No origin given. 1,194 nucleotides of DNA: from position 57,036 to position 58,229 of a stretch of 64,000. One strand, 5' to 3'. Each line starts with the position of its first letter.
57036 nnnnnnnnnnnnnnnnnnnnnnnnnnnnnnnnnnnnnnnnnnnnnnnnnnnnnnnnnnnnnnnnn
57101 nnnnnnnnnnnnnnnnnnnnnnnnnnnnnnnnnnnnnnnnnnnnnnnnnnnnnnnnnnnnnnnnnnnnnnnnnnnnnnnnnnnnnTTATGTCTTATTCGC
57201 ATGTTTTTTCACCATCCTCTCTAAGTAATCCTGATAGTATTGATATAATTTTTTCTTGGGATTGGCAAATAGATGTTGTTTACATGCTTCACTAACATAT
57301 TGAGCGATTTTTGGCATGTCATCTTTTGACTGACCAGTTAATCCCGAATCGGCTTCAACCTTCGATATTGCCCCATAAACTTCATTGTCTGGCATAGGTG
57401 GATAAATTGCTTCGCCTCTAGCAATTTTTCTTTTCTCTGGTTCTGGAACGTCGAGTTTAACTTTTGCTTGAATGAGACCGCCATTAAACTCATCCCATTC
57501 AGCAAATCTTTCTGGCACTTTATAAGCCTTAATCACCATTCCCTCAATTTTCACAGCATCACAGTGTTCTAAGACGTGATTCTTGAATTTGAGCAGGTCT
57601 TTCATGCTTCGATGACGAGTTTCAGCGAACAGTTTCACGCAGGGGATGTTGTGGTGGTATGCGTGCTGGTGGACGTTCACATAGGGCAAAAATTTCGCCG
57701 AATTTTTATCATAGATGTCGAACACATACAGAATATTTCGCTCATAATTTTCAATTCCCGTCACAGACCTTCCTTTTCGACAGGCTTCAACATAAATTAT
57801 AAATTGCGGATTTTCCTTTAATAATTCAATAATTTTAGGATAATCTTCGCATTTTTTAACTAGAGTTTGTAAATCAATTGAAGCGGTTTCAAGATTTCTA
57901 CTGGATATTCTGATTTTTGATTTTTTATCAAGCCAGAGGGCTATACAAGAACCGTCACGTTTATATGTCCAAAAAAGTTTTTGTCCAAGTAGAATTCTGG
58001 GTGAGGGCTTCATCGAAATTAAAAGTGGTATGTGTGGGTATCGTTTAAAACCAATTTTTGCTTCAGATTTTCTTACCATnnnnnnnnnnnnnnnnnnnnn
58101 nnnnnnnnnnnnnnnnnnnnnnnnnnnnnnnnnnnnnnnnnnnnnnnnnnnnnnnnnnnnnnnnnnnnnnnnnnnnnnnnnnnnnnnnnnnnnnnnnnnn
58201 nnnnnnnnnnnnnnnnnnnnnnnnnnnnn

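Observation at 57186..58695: Rnl-type RNA ligase-like gene with an uncharacterised 210-aa partner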

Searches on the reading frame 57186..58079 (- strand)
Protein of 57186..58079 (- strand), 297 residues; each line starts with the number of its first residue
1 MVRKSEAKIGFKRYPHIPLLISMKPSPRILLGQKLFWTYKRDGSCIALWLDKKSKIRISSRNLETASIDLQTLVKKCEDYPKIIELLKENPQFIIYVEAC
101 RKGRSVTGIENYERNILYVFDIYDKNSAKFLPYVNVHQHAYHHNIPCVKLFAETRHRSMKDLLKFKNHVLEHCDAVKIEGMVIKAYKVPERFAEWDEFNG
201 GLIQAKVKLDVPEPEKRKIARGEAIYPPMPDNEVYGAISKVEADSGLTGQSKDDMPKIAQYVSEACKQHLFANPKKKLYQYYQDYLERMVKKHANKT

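Call 3: search_protein_families(library=pfam, proteins=[window:57186-58079:-], max_evalue=1)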
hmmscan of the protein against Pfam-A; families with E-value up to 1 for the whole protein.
window:57186-58079:- (297 aa): 5 families
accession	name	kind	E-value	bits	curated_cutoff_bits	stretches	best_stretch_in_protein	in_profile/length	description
PF09414.15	RNA_ligase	-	3.7e-11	43.9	27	1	37-185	5-157/171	RNA ligase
PF09511.15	RNA_lig_T4_1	-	0.0054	17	28.3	1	38-187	49-210/227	RNA ligase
PF24723.1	DUF7675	-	0.017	15.4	27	1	264-292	17-45/65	Family of unknown function (DUF7675)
PF18375.7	CDH1_2_SANT_HL1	-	0.033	15.3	34.4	0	239-277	26-64/91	CDH1/2 SANT-Helical linker 1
PF01068.26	DNA_ligase_A_M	-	0.045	13.9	26.2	1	32-79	19-65/204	ATP dependent DNA ligase domain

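Call 4: search_protein_families(library=phrogs, proteins=[window:57186-58079:-], max_evalue=0.1)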
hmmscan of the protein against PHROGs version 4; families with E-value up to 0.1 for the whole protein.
window:57186-58079:- (297 aa): 3 families
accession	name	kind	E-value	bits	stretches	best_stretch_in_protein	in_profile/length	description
phrog_548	-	DNA, RNA and nucleotide metabolism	2.6e-10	41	1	11-187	3-214/341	RNA ligase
phrog_12949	-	unknown function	2.3e-08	35.1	1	33-143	23-131/270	-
phrog_562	-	tail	5.3e-05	23.3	1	35-184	98-236/377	RNA ligase and tail fiber protein attachment catalyst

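Call 8: search_solved_structures(query=window:57186-58079:-, max_evalue=1, show_alignments=2)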
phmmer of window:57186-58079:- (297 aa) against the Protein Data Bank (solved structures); distinct sequences matched with E-value up to 1: 2.
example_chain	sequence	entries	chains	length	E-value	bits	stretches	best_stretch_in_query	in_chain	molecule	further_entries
5f2q_A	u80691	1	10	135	0.61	12.7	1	83-173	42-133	C-type lectin BJcuL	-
6vt9_A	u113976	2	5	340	0.9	12.2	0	31-134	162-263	RNA ligase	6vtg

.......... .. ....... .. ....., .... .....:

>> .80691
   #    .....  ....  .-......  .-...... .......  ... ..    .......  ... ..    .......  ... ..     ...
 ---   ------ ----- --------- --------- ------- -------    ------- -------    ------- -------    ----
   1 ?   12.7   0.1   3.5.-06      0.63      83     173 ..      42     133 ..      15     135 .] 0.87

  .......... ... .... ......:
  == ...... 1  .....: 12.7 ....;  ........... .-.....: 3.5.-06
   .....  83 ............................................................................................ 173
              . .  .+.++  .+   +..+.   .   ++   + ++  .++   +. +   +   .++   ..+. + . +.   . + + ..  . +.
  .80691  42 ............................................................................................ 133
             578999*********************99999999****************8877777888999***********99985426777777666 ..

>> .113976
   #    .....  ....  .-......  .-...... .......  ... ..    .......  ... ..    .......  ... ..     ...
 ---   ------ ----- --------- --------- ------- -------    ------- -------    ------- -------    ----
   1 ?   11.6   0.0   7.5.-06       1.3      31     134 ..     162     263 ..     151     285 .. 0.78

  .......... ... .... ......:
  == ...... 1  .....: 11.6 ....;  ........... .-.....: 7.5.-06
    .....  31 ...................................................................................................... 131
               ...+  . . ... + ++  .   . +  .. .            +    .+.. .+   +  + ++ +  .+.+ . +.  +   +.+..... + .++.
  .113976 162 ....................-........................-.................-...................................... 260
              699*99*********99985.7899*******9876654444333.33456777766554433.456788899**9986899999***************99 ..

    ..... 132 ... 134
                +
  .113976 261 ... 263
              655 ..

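Call 12: find_homologous_proteins(query=window:57186-58079:-, max_evalue=0.001)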
Query window:57186-58079:- (297 aa): 103 proteins with E <= 0.001 among 450 candidates.
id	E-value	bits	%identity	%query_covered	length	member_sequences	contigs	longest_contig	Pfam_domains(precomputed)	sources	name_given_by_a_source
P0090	7.4e-199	677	100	100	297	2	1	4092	PF09414.16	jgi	jgi:hypothetical protein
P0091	2.2e-169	580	86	97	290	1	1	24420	PF09414.16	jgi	jgi:hypothetical protein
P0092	3.9e-169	580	87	97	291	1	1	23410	PF09414.16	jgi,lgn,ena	-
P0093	1.7e-160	551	83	98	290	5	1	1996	PF09414.16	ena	-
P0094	3.2e-157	541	85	92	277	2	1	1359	PF09414.16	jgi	jgi:hypothetical protein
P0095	4.4e-145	501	75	98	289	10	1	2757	PF09414.16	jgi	-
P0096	1.5e-142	492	71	98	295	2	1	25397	PF09414.16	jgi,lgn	-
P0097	2.6e-124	433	66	94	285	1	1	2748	PF09414.16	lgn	-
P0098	7.1e-121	421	65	94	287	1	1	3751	PF09414.16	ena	-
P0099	7.6e-120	418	66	90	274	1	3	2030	PF09414.16,PF09511.16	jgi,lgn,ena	-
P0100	5.4e-119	415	66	90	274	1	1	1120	PF09414.16,PF09511.16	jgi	-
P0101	6.5e-116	405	65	94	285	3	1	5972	PF09414.16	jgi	-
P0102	2.1e-115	403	62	94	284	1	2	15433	PF09414.16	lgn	-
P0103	4.6e-115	402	62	94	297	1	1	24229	PF09414.16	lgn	-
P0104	1.7e-114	400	62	94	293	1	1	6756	PF09414.16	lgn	-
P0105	4.4e-113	396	63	93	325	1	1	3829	PF09414.16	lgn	-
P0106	1.1e-112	394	63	95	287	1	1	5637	PF09414.16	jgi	-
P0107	1.2e-111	391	63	94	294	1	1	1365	PF09414.16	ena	-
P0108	1.3e-108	381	59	94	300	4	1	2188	PF09414.16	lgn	-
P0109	3.8e-108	379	61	93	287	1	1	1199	PF09414.16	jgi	-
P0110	2.1e-107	377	63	89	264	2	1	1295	PF09414.16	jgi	-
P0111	3.3e-107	376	60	94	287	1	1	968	PF09414.16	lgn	-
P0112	3.4e-107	376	58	94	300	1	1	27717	PF09414.16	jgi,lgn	-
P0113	4.2e-107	376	60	93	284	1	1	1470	PF09414.16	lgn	-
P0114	1.1e-106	375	62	94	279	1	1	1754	PF09414.16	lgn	-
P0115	2.4e-106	374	61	94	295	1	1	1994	PF09414.16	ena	-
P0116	4.3e-106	373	60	98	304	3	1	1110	PF09414.16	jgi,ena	-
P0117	4.8e-106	373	58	96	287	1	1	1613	PF09414.16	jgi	jgi:hypothetical protein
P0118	7.5e-106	372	58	94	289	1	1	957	PF09414.16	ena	-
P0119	1.1e-105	371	60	96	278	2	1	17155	PF09414.16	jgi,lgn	jgi:hypothetical protein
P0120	7.5e-105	369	59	94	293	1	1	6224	PF09414.16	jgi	-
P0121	1.6e-104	368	57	92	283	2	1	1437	PF09414.16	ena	-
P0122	1.8e-104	367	60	94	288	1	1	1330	PF09414.16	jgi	-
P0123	5.2e-104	366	59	94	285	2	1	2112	PF09414.16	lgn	-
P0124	1.2e-103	365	58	94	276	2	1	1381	PF09414.16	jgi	jgi:hypothetical protein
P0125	2.4e-103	364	60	90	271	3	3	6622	PF09414.16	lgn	-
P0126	8.6e-103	362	59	94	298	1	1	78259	PF09414.16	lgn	-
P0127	1.2e-102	361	60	91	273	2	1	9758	PF09414.16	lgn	-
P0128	1.4e-102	361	58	95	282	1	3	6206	PF09414.16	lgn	-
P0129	1.7e-102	361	55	94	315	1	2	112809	PF09414.16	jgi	-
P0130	5.0e-102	359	57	95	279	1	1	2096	PF09414.16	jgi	-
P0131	2.3e-101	357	62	82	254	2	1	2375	PF09414.16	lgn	-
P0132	3.1e-101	357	57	95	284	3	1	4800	PF09414.16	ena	-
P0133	4.2e-101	356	57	95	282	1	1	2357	PF09414.16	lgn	-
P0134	6.8e-101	356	59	95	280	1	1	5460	PF09414.16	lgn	-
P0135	2.9e-100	354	54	94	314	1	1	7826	PF09414.16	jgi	-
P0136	1.6e-99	351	59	95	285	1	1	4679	PF09414.16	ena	-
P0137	4.5e-98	346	57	93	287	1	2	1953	PF09414.16,PF01068.27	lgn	-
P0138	8.4e-98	346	57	92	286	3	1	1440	PF09414.16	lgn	-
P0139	9.0e-98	345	55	97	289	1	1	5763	PF09414.16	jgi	-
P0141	6.0e-97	343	57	95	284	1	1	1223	PF09414.16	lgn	-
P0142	7.6e-97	342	56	94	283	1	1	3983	PF09414.16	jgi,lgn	-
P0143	1.9e-96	341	54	97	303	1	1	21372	PF09414.16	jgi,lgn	-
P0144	1.3e-95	338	55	93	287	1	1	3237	PF09414.16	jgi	jgi:hypothetical protein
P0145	1.7e-94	335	57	90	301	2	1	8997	PF09414.16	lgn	-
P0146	5.9e-92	326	57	94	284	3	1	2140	PF09414.16,PF09511.16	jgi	jgi:hypothetical protein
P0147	3.5e-91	324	54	95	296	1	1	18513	PF09414.16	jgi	-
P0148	3.9e-91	324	54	98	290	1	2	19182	PF09414.16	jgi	jgi:hypothetical protein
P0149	1.7e-90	322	54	94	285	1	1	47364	PF09414.16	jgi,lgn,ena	-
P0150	2.2e-90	321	54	94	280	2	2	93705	PF09414.16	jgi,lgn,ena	-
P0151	8.4e-90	319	54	93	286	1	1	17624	PF09414.16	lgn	-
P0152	2.1e-89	318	55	94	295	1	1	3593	PF09414.16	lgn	-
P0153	4.2e-89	317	56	90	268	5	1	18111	PF09414.16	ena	-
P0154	1.1e-88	316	51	96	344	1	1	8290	PF09414.16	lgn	-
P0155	1.1e-88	316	55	90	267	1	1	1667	PF09414.16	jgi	-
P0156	3.8e-88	314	56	90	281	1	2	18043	PF09414.16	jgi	-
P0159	2.1e-85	305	55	88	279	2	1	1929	PF09414.16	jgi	-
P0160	3.2e-84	301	51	96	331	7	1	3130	PF09414.16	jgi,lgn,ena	-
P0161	3.3e-84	301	51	95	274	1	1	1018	PF09414.16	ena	-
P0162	3.5e-84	301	52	92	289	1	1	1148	PF09414.16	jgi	jgi:hypothetical protein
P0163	1.2e-83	299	50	92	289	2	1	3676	PF09414.16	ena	-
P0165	1.3e-82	296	54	91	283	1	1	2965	PF09414.16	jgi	-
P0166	6.6e-82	293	59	72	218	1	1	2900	PF09414.16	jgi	-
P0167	9.9e-82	293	51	94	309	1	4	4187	PF09414.16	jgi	jgi:hypothetical protein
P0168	1.2e-81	293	57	80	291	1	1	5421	PF09414.16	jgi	-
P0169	1.2e-80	289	51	94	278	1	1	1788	PF09414.16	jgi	-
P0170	5.6e-80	287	51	95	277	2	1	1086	PF09414.16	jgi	-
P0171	1.3e-78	282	61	71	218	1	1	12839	PF09414.16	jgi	-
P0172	2.0e-77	279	59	72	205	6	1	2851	PF09414.16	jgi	-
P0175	1.5e-76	276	43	93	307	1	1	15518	PF09414.16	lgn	-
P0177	3.3e-76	275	50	94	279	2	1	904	PF09414.16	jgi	-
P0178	5.3e-76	274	47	96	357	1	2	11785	PF09414.16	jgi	jgi:hypothetical protein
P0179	1.3e-75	273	46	96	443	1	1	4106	PF09414.16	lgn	-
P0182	9.9e-75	270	46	96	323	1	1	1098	PF09414.16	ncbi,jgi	jgi:hypothetical protein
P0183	1.7e-73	266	47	94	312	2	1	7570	PF09414.16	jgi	-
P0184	4.4e-73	264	46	96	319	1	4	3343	PF09414.16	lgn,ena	-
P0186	7.0e-70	254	58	70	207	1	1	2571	PF09414.16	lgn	-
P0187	2.2e-68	249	44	96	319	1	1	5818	PF09414.16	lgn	-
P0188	4.2e-65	238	44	95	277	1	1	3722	PF09414.16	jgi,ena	-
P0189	1.8e-63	233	60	58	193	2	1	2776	PF09414.16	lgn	-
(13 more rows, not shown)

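Call 19: search_protein_families(library=ncbifam, proteins=[window:57186-58079:-], max_evalue=1)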
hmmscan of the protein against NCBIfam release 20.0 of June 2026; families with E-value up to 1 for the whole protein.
window:57186-58079:- (297 aa): 1 family
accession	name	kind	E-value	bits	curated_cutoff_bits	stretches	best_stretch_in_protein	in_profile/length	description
TIGR01209.1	TIGR01209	hypoth_equivalog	0.00063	18.6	136.9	1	85-185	125-225/375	RNA ligase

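Call 31: predict_structure(alignment_id=A2)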
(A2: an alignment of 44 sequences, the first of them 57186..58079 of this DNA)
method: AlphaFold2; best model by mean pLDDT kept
length: 297 residues; sequences in the alignment: 44
mean_pLDDT: 91.7   pTM: 0.70
mean pLDDT of the five models: 91.7, 91.0, 90.5, 90.1, 89.9
residues with pLDDT >= 90: 240; 70-90: 37; 50-70: 13; < 50: 7
segments of 3 or more residues with pLDDT < 50: 1-6
pLDDT, mean of each block of 10 residues (from residue 1): 52 94 93 97 96 96 95 98 98 98 89 97 97 98 98 98 97 92 96 88 93 62 78 97 95 96 95 94 94 76
secondary structure, 60 per line:
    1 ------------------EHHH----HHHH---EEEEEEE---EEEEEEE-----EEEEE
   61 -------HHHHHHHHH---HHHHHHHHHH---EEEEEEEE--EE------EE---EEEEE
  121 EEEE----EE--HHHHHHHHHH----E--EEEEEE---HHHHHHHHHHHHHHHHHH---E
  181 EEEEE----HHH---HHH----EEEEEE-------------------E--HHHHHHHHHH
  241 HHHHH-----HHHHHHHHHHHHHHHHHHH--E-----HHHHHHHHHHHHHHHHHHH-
elements in order: H27-30 E34-40 E44-50 E56-60 H68-76 H80-89 E93-100 E116-124 H133-142 E150-155 H159-176 E180-185 E203-208 H231-245 H251-269 H278-296

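Call 46: search_dna_similar(query=window:57186-58079:-, collection=phages, mode=protein, max_evalue=0.001, max_rows=20)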
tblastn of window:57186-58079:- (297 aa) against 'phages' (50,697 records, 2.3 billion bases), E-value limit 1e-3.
Records with a match: 2; places in all: 2; records where one place covers at least 80% of the query: 1.
Best place of each record, by identity: <60% 2.
By first word of the organism name: Caudoviricetes 2.
By host as written in the record: Methanofastidiosa 1; - 1.
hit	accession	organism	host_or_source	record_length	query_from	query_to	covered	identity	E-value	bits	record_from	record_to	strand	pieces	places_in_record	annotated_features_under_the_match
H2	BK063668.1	Caudoviricetes sp. vir521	Methanofastidiosa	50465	11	274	89%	30.0%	2e-20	97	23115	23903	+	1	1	hypothetical protein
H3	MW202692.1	Caudoviricetes sp.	Manatee Spring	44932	8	194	63%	27.8%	4e-6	54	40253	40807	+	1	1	ATP-dependent DNA ligase | putative nucleotidyltransferase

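Call 48: get_annotated_region(hit=H2, flank=5000)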
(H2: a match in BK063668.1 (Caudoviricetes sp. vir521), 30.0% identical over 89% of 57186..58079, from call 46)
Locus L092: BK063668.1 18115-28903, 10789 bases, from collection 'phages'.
description: TPA_asm: Caudoviricetes sp. vir521 genomic sequence.
organism: Caudoviricetes sp. vir521 (NCBI taxid 3068361)
taxonomy: Viruses; Duplodnaviria; Heunggongvirae; Uroviricota; Caudoviricetes
host: Methanofastidiosa; source: mangrove sediment; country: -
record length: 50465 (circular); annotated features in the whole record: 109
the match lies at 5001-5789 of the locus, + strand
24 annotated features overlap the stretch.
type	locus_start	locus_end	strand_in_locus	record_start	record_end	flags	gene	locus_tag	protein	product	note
CDS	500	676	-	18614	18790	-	-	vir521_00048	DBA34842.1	hypothetical protein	-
CDS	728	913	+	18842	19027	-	-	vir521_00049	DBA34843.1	hypothetical protein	-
CDS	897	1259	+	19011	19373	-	-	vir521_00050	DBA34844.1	hypothetical protein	-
CDS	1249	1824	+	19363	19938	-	-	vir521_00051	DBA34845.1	hypothetical protein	-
CDS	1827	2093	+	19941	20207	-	-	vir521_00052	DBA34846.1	hypothetical protein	-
CDS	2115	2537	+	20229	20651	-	-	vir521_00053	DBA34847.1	hypothetical protein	phrog_30542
CDS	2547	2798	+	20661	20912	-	-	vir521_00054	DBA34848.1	hypothetical protein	-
CDS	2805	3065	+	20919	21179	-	-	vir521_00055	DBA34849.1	hypothetical protein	-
CDS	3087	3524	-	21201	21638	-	-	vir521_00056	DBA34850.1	hypothetical protein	-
CDS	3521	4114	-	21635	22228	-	-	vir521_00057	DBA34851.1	hypothetical protein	-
CDS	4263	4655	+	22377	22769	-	-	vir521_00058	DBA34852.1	hypothetical protein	-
CDS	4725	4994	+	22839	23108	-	-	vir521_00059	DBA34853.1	hypothetical protein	-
CDS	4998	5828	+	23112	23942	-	-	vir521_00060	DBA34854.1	hypothetical protein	-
CDS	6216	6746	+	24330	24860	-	-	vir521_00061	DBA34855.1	hypothetical protein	-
CDS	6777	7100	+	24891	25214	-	-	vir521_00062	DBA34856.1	hypothetical protein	-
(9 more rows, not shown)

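Call 52: find_related_loci(query=A2, collection=viral_contigs, flank=10000)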
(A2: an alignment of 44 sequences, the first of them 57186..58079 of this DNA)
Query A2 (297 aa) in viral_contigs; peptide patterns used: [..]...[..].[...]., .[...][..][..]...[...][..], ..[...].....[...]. (x = any residue, [..] = any of these).
111 stretches matched a pattern; 2 encode a relative of the query (tblastn E <= 1e-3); 2 distinct loci.
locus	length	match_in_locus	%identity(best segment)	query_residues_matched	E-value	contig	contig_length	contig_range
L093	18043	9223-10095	57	13-290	6e-105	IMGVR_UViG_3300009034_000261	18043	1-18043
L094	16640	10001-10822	54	11-290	1e-97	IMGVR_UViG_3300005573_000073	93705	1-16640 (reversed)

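Call 56: find_encoding_contigs(protein=P0091, flank=10000, max_places=1)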
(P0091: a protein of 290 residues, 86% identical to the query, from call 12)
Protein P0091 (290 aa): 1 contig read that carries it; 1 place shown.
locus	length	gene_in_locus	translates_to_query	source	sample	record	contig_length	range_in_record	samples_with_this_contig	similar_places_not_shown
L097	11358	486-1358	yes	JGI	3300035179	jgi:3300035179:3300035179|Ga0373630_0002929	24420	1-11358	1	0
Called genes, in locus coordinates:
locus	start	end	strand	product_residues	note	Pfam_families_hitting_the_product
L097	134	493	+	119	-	-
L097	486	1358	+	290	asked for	PF09414:RNA_ligase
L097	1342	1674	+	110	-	-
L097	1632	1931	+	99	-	-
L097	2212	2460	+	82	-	-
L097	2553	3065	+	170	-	PF04473:DUF553 (weak), PF01841:Transglut_core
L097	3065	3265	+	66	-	-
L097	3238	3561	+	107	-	PF21840:DUF6899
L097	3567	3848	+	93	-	-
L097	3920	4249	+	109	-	-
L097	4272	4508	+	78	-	-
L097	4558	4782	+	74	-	-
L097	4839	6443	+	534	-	PF21180:TOP6A-Spo11_Toprim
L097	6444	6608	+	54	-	-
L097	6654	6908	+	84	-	-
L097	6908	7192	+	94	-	-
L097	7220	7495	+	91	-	-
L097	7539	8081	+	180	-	PF00252:Ribosomal_L16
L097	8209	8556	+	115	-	-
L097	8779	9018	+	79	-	-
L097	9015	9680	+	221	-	PF14236:DruA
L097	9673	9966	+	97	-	-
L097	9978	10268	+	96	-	-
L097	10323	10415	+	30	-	-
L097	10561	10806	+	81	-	-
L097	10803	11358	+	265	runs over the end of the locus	PF14236:DruA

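Call 57: find_encoding_contigs(protein=P0092, flank=10000, max_places=1)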
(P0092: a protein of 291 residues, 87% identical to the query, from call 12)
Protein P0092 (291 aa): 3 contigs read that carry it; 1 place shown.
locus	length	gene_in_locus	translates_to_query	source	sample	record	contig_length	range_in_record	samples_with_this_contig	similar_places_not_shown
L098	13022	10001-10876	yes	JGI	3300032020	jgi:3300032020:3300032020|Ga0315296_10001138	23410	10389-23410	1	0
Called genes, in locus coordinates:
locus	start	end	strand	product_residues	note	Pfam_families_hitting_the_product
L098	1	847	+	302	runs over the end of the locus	PF13524:Glyco_trans_1_2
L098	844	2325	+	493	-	PF00583:Acetyltransf_1, PF13673:Acetyltransf_10, PF13508:Acetyltransf_7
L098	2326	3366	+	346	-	PF13524:Glyco_trans_1_2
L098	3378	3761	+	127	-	-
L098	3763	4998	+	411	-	PF00132:Hexapep (faint)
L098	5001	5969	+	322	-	PF01073:3Beta_HSD, PF01370:Epimerase, PF02719:Polysacc_synt_2, PF04321:RmlD_sub_bind, PF16363:GDP_Man_Dehyd, PF07993:NAD_binding_4 (weak)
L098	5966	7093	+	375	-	PF01041:DegT_DnrJ_EryC1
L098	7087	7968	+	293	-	PF01073:3Beta_HSD, PF01370:Epimerase, PF04321:RmlD_sub_bind, PF07993:NAD_binding_4 (faint), PF13460:NAD_binding_10 (weak), PF16363:GDP_Man_Dehyd, PF02719:Polysacc_synt_2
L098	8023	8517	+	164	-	-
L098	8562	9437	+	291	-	PF13365:Trypsin_2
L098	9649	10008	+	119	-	-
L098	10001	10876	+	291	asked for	PF09414:RNA_ligase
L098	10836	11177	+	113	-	-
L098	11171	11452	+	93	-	-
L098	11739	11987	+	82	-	-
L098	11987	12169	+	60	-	-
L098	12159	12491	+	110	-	PF21840:DUF6899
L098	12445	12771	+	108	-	-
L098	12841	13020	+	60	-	?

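Call 96: search_protein_families(library=padloc, proteins=[window:57186-58079:-], max_evalue=0.01)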
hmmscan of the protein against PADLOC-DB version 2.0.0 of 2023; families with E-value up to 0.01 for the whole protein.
window:57186-58079:- (297 aa): 0 families
